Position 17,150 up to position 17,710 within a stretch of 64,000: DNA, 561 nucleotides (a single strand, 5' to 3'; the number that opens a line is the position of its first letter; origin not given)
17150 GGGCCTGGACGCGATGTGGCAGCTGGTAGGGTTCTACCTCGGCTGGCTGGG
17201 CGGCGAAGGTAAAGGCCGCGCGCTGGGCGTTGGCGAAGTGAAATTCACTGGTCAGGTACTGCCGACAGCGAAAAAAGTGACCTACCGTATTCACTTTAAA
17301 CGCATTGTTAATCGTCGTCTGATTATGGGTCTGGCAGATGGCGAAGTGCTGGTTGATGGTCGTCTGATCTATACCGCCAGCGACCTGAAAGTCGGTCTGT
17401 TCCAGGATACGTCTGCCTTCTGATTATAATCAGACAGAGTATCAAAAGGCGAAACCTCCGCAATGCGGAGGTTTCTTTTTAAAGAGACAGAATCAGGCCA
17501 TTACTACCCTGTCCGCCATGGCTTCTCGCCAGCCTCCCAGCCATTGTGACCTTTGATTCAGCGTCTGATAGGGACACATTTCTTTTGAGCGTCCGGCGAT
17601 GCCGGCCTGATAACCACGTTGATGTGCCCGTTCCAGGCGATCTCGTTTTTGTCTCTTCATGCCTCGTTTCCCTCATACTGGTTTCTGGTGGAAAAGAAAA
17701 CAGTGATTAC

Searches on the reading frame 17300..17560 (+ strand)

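Call 36: find_encoding_contigs(protein=L002:206-721:+, flank=400, max_places=10)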
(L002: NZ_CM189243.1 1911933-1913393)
Protein L002:206-721:+ (172 aa): 147 contigs read that carry it; 10 places shown.
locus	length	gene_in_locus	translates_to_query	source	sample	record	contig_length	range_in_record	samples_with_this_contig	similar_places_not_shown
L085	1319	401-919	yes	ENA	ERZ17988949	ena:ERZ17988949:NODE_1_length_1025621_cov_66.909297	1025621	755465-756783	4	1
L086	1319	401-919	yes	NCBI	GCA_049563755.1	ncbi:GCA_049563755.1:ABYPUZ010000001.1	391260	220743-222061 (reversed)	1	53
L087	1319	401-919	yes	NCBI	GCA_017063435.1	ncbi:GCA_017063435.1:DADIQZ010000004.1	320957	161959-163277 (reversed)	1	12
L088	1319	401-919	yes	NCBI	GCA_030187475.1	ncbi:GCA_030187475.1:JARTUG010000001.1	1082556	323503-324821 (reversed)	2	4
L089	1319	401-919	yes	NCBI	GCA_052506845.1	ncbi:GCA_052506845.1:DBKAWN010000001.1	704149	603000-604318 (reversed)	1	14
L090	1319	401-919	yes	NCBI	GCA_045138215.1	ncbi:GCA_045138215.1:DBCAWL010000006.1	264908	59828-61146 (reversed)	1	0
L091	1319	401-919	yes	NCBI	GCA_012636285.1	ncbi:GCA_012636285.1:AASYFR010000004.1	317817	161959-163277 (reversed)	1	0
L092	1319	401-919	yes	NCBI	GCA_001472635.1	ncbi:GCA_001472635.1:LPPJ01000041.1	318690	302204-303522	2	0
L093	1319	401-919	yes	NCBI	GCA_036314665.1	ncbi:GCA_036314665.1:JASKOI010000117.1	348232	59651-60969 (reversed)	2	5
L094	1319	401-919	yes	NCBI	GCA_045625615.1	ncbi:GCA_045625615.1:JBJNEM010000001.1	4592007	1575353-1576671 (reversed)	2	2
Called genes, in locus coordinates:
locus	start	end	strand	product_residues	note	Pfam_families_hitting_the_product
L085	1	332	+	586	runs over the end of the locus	PF13654:AAA_32, PF05362:Lon_C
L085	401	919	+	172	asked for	PF07977:FabA, PF22818:ApeI-like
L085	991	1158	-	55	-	PF04957:RMF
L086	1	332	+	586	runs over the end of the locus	PF13654:AAA_32, PF05362:Lon_C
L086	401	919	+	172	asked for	PF07977:FabA, PF22818:ApeI-like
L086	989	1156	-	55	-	PF04957:RMF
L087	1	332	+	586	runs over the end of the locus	PF13654:AAA_32, PF05362:Lon_C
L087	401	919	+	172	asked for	PF07977:FabA, PF22818:ApeI-like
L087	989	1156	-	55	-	PF04957:RMF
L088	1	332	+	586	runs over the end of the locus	PF13654:AAA_32, PF05362:Lon_C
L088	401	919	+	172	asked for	PF07977:FabA, PF22818:ApeI-like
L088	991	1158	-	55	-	PF04957:RMF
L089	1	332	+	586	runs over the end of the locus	PF13654:AAA_32, PF05362:Lon_C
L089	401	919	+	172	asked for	PF07977:FabA, PF22818:ApeI-like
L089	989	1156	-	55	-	PF04957:RMF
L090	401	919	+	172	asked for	PF07977:FabA, PF22818:ApeI-like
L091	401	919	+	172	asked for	PF07977:FabA, PF22818:ApeI-like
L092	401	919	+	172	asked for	PF07977:FabA, PF22818:ApeI-like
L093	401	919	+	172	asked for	PF07977:FabA, PF22818:ApeI-like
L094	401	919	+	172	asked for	PF07977:FabA, PF22818:ApeI-like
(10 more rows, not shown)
